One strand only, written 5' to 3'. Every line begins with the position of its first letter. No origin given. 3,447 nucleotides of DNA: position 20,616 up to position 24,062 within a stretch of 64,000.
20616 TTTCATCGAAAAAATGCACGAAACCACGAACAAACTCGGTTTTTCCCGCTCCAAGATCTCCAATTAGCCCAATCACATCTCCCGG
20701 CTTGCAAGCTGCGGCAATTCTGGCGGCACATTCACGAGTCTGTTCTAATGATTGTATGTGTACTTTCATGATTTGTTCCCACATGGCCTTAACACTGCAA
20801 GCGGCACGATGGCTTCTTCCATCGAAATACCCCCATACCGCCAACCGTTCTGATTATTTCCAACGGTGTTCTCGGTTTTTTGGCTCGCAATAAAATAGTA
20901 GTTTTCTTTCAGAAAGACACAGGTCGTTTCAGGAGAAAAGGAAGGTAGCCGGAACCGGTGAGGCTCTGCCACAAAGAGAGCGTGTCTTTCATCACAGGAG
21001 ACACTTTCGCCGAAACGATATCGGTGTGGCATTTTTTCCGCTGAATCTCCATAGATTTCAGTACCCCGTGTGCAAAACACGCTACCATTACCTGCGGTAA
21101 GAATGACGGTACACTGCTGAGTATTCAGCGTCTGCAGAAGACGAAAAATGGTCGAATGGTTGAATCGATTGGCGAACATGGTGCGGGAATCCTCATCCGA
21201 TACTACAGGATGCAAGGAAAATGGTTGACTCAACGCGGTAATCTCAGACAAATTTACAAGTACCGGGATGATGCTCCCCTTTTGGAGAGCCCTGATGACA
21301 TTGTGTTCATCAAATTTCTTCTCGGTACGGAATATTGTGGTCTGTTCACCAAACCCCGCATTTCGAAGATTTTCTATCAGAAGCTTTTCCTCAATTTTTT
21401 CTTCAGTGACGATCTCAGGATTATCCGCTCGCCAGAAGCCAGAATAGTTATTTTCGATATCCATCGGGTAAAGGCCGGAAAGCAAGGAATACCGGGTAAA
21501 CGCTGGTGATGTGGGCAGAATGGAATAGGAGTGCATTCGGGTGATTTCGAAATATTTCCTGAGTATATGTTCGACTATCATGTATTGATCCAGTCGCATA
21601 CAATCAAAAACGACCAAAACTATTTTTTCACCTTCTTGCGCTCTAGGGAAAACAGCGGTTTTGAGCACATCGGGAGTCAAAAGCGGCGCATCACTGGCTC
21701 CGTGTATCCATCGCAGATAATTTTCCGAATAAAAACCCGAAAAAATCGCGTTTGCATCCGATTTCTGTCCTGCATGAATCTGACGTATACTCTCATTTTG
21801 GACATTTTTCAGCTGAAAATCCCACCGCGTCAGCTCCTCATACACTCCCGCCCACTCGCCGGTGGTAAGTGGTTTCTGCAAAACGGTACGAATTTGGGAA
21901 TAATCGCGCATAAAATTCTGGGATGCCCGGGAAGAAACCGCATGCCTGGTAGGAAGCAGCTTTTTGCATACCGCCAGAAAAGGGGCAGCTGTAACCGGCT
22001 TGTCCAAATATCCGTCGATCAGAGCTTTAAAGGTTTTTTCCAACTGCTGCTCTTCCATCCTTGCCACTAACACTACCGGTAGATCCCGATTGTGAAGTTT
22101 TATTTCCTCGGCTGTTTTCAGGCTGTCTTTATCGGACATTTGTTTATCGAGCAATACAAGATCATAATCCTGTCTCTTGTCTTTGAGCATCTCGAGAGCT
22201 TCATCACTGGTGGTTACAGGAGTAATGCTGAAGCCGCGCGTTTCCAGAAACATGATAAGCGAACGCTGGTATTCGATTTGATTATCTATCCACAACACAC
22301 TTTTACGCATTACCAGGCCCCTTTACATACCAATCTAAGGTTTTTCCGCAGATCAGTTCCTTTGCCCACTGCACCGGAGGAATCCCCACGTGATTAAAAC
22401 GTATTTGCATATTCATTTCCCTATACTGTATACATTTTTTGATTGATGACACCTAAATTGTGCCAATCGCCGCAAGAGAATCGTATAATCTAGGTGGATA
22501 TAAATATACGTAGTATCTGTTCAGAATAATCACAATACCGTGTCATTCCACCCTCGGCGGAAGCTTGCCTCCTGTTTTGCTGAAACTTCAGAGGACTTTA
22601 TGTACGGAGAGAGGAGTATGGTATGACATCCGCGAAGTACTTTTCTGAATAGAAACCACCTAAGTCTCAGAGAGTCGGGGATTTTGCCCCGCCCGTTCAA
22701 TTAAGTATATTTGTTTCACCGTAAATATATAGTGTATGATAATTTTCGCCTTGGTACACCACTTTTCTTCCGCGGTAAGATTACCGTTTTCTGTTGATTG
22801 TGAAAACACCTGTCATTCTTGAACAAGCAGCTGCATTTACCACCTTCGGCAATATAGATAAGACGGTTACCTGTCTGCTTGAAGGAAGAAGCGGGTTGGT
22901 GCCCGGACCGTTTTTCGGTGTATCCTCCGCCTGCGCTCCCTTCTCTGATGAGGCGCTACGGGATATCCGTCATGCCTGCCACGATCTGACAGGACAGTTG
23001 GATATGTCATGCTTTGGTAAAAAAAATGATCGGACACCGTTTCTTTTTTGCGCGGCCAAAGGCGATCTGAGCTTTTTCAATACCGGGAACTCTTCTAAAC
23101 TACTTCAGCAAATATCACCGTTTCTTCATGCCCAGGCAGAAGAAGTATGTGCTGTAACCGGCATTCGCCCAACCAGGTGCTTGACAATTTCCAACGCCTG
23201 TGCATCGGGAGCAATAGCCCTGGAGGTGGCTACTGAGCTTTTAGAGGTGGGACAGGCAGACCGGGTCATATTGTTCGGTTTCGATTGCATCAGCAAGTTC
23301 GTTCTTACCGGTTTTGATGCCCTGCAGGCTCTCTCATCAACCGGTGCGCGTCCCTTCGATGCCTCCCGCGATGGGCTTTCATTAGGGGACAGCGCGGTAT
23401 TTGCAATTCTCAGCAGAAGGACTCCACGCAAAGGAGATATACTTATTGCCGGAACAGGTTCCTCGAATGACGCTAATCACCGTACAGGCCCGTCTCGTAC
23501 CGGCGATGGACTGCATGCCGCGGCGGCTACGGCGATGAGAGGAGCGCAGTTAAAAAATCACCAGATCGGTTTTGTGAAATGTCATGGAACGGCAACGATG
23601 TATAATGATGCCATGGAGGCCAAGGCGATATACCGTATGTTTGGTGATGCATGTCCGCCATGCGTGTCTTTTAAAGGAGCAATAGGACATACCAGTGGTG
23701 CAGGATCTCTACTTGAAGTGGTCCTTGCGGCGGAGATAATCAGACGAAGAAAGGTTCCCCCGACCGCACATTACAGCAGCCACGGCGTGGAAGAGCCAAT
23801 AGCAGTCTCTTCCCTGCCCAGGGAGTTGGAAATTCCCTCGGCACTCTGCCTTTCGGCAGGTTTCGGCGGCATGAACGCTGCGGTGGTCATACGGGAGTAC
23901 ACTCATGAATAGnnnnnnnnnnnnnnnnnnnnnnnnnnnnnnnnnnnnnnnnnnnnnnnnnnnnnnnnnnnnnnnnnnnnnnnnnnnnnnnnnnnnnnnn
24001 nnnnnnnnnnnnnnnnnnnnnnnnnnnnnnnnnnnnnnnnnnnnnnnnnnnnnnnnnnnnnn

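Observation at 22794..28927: Orphan operon: two KS/CLF-like pairs, one ACP, NodB deacetylase, LolA-like carrier and a lipoprotein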

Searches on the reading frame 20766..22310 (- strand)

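Call 7: search_protein_families(library=pfam, proteins=[window:20766-22310:-], max_evalue=0.001)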
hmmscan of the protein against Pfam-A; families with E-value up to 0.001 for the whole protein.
window:20766-22310:- (514 aa): 4 families
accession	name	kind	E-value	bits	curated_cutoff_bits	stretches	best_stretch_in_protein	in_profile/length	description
PF00072.30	Response_reg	-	1.8e-13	51.1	30.2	1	5-109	1-104/111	Response regulator receiver domain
PF03709.21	OKR_DC_1_N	-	6.9e-05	23.5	29.3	1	12-103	3-91/111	Orn/Lys/Arg decarboxylase, N-terminal domain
PF08665.17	PglZ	-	7.1e-05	23.3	25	1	228-414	1-176/179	PglZ domain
PF23198.2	PDE8A_N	-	0.0003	21.2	29.6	0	23-99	31-108/147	PDE8A-like, N-terminal domain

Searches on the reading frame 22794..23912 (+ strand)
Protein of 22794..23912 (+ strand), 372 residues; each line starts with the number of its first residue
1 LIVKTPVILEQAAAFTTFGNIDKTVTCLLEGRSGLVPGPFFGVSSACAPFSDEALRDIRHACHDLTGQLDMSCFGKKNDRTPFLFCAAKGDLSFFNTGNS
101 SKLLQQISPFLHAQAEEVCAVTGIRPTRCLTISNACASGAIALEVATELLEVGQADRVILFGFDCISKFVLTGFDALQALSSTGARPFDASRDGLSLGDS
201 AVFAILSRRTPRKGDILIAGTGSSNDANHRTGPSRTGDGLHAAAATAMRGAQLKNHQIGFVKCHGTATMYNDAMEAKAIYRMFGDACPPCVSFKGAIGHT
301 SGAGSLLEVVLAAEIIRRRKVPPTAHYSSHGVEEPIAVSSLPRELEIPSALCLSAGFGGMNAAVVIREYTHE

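Call 4: search_protein_families(library=pfam, proteins=[window:22794-23912:+], max_evalue=0.01)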
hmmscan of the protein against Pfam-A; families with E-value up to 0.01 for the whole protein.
window:22794-23912:+ (372 aa): 4 families
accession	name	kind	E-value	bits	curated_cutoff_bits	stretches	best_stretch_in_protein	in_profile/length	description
PF02801.28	Ketoacyl-synt_C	-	1.5e-22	80.2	20.8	1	218-327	4-118/119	Beta-ketoacyl synthase, C-terminal domain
PF00109.32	ketoacyl-synt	-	1.3e-09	38.5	20.8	1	130-209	168-249/252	Beta-ketoacyl synthase, N-terminal domain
PF00108.29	Thiolase_N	-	0.00023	21.1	26.4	1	114-168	62-117/260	Thiolase, N-terminal domain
PF08545.16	ACP_syn_III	-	0.00041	20.6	24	1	132-170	3-41/80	3-Oxoacyl-[acyl-carrier-protein (ACP)] synthase III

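Call 5: search_protein_families(library=ncbifam, proteins=[window:22794-23912:+], max_evalue=0.01)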
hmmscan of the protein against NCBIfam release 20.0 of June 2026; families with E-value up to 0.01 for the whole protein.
window:22794-23912:+ (372 aa): 26 families (the best 25 are shown)
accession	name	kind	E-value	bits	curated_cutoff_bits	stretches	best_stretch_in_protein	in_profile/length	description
NF006618.0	PRK09185.1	subfamily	1.2e-59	202.3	407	1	112-367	138-391/394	beta-ketoacyl-ACP synthase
NF058662.1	cispenta_AmcF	equivalog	9.8e-46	156.4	325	1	102-366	96-367/369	cispentacin biosynthesis acyltransferase subunit AmcF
NF004618.0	PRK05952.1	equivalog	1.3e-45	155.9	455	1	118-368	129-382/384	beta-ketoacyl-ACP synthase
TIGR03150.1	fabF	equivalog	3.5e-45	154.4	493.75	1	127-367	152-407/407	beta-ketoacyl-ACP synthase II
NF005589.0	PRK07314.1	subfamily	6.9e-44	150.2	387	1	120-369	149-412/413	beta-ketoacyl-ACP synthase II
NF004970.0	PRK06333.1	subfamily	5.6e-38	130.9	525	1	130-370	167-423/424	beta-ketoacyl-ACP synthase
NF006274.0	PRK08439.1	equivalog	1.1e-35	123.2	621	1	130-367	156-404/406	beta-ketoacyl-ACP synthase II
NF005076.0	PRK06501.1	equivalog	3.5e-34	118.4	629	1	128-368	167-422/425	beta-ketoacyl-ACP synthase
NF006587.0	PRK09116.1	equivalog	4.5e-32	111.3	470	1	112-368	141-406/408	beta-ketoacyl-ACP synthase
NF006434.0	PRK08722.1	equivalog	3e-29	102.1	759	1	115-367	144-412/414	beta-ketoacyl-ACP synthase II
NF005916.1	PRK07910.1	equivalog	3.3e-26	92.2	560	1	130-367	165-416/418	KasA/KasB family beta-ketoacyl-ACP synthase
NF005490.0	PRK07103.1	equivalog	2.6e-25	89.4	445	1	121-368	155-412/414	polyketide beta-ketoacyl:acyl carrier protein synthase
NF005935.0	PRK07967.1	equivalog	1.4e-21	76.8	630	1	130-370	156-405/406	beta-ketoacyl-ACP synthase I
NF053555.1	prodigi_MBC_PigJ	equivalog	2.6e-16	59.1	900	1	123-328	501-708/759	prodigiosin MBC biosynthesis protein PigJ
NF041183.1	Pks2_ls1_myc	equivalog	5.7e-14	50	2400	1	129-329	166-374/2086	sulfolipid-1 biosynthesis phthioceranic/hydroxyphthioceranic acid synthase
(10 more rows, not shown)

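Call 19: search_solved_structures(query=window:22794-23912:+, max_evalue=1e-10, show_alignments=1)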
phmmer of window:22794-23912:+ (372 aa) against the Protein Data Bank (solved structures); distinct sequences matched with E-value up to 1e-10: 95 (the best 60 are shown).
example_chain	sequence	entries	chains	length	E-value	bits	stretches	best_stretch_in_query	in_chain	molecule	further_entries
6qsp_A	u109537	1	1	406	4.5e-35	124.6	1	129-366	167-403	Beta-ketoacyl synthase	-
9s5h_B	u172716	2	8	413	1.5e-32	116.3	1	131-370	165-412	3-oxoacyl-(Acyl-carrier-protein) synthase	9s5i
7f28_B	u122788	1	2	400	3.4e-32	115.2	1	129-365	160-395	Putative 3-oxoacyl-[ACP] synthase FabV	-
3e60_A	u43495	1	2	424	8.2e-32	113.9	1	131-370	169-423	3-oxoacyl-[acyl-carrier-protein ] synthase II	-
8z5c_A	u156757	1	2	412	9.4e-31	110.4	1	123-367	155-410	3-oxoacyl-[acyl-carrier-protein] synthase 2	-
1j3n_A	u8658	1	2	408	2.9e-30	108.8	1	130-366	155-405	3-oxoacyl-(acyl-carrier protein) synthase II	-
5sxo_A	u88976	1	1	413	3.7e-30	108.4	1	129-367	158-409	3-oxoacyl-[acyl-carrier-protein] synthase 2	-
8z5d_A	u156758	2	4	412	7.7e-30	107.4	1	123-367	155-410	3-oxoacyl-[acyl-carrier-protein] synthase 2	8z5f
8z5e_A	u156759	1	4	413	7.7e-30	107.4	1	123-367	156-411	3-oxoacyl-[acyl-carrier-protein] synthase 2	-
3o04_A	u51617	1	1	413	1.3e-29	106.7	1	129-367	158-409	beta-keto-acyl carrier protein synthase II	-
6okg_A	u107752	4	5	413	2e-29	106.1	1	116-367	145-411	3-oxoacyl-[acyl-carrier-protein] synthase 2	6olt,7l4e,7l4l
2gfw_A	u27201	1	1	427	2.3e-29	105.9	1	116-367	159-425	3-oxoacyl-[acyl-carrier-protein] synthase 2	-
1b3n_A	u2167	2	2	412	2.5e-29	105.7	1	116-367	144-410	PROTEIN (KETOACYL ACYL CARRIER PROTEIN SYNTHASE 2) | BETA-KETOACYL ACP SYNTHASE II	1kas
4ls6_A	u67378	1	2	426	5.2e-29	104.7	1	120-369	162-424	3-oxoacyl-[acyl-carrier-protein] synthase 2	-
4ls5_A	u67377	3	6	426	5.4e-29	104.6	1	120-369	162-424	3-oxoacyl-[acyl-carrier-protein] synthase 2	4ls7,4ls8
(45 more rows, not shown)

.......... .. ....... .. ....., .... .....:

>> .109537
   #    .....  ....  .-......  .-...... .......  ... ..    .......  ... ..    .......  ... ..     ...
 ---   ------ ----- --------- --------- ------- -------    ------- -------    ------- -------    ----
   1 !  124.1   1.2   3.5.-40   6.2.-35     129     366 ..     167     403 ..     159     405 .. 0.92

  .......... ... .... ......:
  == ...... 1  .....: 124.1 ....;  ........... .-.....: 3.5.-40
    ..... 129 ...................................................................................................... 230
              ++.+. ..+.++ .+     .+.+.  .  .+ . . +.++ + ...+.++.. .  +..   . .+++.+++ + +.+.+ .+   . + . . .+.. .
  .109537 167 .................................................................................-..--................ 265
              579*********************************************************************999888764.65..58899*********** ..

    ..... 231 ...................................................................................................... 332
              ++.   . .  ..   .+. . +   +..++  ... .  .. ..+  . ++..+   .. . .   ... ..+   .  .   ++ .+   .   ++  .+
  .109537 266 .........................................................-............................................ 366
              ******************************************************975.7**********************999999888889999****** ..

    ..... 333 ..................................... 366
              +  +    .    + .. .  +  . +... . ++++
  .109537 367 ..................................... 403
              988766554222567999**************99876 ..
